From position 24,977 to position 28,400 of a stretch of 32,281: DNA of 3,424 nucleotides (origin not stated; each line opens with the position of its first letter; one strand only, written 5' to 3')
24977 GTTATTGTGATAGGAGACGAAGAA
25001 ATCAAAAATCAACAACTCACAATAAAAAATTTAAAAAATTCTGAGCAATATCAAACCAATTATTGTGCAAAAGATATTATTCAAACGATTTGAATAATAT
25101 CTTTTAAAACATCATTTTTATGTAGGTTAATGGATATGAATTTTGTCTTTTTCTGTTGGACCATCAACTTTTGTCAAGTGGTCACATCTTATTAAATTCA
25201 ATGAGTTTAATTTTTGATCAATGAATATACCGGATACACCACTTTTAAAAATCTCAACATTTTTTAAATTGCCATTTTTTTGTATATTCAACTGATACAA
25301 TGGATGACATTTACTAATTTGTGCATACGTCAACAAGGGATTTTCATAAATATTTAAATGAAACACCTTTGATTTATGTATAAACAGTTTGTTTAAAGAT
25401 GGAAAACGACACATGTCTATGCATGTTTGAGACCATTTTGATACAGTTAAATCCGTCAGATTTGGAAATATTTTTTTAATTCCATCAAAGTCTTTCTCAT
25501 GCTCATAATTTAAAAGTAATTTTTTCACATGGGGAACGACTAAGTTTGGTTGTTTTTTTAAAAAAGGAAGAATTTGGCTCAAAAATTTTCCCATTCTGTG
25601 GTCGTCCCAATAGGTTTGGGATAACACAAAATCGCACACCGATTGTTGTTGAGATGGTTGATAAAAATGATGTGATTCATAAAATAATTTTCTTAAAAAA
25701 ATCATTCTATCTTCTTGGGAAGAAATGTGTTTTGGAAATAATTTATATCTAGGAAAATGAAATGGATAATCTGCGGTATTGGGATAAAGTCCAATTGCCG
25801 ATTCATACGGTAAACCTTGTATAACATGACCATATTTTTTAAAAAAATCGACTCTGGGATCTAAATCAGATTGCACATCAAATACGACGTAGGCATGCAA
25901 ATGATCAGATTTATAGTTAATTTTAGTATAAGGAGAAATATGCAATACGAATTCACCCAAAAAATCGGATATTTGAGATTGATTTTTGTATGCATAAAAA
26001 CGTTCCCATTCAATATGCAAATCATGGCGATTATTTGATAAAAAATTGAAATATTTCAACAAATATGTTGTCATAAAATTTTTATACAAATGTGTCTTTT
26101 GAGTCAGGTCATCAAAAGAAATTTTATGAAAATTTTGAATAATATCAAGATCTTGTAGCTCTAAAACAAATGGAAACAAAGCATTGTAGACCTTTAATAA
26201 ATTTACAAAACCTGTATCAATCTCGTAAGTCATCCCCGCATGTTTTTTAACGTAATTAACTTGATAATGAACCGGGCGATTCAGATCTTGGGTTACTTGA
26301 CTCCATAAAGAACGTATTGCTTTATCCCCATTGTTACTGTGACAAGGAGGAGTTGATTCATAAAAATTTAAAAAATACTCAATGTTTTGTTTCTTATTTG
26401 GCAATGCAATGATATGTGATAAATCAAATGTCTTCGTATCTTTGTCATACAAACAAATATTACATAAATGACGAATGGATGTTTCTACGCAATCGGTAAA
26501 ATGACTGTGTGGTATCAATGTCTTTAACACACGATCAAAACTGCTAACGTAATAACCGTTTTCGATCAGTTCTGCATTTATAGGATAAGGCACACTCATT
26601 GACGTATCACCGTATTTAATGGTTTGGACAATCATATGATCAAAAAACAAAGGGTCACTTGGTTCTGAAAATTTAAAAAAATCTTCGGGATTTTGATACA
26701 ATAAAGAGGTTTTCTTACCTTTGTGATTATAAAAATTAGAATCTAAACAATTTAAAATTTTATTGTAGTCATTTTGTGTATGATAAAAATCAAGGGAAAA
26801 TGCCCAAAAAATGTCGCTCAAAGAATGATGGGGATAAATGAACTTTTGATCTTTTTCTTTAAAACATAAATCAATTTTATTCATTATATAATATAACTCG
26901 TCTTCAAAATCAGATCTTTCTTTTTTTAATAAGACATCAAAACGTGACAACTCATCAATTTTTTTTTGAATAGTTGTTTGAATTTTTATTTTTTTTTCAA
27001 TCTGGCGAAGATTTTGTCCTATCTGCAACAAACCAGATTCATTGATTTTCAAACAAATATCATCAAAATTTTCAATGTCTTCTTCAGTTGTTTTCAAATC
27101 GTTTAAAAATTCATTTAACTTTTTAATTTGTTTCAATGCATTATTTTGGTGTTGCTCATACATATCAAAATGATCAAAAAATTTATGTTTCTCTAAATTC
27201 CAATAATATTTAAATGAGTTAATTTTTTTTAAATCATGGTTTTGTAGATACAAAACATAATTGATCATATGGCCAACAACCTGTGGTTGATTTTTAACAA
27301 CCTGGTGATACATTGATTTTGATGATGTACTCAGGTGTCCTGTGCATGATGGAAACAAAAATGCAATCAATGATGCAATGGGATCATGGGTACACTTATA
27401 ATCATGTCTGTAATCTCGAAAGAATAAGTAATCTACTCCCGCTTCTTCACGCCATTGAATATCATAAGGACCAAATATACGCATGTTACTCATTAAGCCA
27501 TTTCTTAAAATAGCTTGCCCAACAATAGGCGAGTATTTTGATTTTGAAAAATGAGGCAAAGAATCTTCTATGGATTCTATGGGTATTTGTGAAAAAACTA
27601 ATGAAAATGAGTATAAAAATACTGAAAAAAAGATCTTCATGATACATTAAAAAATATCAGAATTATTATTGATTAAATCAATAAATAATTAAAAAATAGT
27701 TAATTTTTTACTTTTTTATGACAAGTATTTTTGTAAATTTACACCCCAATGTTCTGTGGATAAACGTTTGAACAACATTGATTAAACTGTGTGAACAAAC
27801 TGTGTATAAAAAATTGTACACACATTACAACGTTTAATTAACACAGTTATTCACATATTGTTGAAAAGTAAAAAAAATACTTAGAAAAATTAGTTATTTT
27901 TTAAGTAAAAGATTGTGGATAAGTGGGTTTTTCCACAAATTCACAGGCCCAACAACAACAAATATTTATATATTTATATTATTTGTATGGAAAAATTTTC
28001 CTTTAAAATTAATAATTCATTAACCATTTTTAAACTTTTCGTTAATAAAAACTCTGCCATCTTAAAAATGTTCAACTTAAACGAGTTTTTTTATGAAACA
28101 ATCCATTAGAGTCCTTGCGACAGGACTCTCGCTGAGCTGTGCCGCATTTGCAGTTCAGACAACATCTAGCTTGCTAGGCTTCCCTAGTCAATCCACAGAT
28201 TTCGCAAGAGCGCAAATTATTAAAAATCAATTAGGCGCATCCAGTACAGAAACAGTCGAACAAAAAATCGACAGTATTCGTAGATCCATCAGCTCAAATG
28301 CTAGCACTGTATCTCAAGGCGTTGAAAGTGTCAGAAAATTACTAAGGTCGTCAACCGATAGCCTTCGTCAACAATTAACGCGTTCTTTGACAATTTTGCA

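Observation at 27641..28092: Dense DnaA-box cluster flanked by A/T tracts: candidate oriC in an unconventional gene context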

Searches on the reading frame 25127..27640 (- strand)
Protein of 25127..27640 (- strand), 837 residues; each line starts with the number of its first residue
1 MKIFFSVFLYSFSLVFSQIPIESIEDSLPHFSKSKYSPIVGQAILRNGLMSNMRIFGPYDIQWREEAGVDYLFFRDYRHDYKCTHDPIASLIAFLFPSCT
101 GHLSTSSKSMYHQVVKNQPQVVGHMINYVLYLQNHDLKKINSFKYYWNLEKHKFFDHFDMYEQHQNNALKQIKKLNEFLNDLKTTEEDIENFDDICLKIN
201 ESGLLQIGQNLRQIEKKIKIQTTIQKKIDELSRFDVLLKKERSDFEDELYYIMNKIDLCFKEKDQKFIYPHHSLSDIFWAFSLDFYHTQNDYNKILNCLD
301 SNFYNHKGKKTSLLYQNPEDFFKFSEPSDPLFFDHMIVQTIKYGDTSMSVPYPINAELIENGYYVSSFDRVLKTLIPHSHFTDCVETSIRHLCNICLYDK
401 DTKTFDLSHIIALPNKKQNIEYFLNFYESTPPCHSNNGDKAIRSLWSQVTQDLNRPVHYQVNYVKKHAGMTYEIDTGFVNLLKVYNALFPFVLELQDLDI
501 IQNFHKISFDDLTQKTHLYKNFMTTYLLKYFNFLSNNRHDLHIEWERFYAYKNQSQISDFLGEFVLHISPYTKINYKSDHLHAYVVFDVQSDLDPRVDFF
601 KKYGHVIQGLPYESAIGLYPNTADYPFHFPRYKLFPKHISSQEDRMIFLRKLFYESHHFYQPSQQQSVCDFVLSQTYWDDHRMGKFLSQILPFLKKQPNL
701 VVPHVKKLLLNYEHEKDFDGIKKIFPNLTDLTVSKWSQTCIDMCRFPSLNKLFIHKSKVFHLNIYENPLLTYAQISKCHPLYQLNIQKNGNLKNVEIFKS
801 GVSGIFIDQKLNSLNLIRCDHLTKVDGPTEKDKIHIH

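Call 5: search_protein_families(library=pfam, proteins=[window:25127-27640:-])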
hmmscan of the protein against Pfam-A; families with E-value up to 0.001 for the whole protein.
window:25127-27640:- (837 aa): 0 families

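Call 8: find_encoding_contigs(protein=window:25127-27640:-, flank=10000, max_places=6)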
Protein window:25127-27640:- (837 aa): 1 contig read that carries it; 1 place shown.
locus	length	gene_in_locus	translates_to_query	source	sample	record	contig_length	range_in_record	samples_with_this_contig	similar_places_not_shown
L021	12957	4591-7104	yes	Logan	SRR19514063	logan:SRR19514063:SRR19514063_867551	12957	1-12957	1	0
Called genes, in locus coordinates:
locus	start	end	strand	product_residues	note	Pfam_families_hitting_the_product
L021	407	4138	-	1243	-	-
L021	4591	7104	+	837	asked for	-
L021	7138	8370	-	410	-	PF13393:tRNA-synt_His, PF00587:tRNA-synt_2b, PF03129:HGTP_anticodon (weak)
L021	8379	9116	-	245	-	PF01427:Peptidase_M15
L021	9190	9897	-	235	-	PF00923:TAL_FSA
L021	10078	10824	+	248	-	PF00106:adh_short, PF08659:KR, PF01370:Epimerase (weak), PF13561:adh_short_C2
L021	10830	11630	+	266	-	PF00551:Formyl_trans_N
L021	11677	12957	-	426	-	?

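Call 23: search_protein_families(library=ncbifam, proteins=[window:25127-27640:-], max_evalue=0.01)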
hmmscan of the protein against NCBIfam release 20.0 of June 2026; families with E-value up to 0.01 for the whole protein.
window:25127-27640:- (837 aa): 0 families

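Call 25: find_homologous_proteins(query=window:25127-27640:-, max_evalue=0.001)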
Query window:25127-27640:-: 6761 candidates shared short words with the query, none scored E <= 0.001.
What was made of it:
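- Tried and rejected: The 837-aa gene has no homologue (call 25).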

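Call 68: search_dna_similar(query=window:25127-27640:-, collection=plasmids, mode=protein, max_evalue=0.001, max_rows=10)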
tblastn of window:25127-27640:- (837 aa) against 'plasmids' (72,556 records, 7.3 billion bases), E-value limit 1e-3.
No match.

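Call 72: search_dna_similar(query=window:25127-27640:-, collection=phages, mode=protein, max_evalue=0.001, max_rows=5)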
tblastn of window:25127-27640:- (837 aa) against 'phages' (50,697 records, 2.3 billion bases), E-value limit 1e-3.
No match.

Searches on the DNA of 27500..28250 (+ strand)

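Call 58: search_rna_families(source=window, start=27500, end=28250, threshold=evalue, max_evalue=1)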
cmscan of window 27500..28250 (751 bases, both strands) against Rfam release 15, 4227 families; matches with E-value up to 1: 1.
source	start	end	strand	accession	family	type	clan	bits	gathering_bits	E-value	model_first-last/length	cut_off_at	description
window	27917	28002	-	RF01223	snR13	Gene; snRNA; snoRNA; CD-box;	CL00045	21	47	0.52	1-124/124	no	Small nucleolar RNA snR13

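Call 67: search_dna_similar(query=window:27641-28092:+, collection=plasmids, mode=distant, max_evalue=0.01, max_rows=10)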
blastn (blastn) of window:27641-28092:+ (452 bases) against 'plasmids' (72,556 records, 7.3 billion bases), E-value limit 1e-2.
Records with a match: 1; places in all: 1; records where one place covers at least 80% of the query: 0.
Best place of each record, by identity: 80-90% 1.
By first word of the organism name: Polaromonas 1.
By predicted mobility (MOB-suite, as given by PLSDB): non-mobilizable 1.
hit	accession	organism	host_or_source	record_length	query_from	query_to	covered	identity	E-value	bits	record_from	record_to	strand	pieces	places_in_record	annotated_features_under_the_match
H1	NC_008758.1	Polaromonas naphthalenivorans CJ2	-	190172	54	100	10%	84.3%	1e-2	48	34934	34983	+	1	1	none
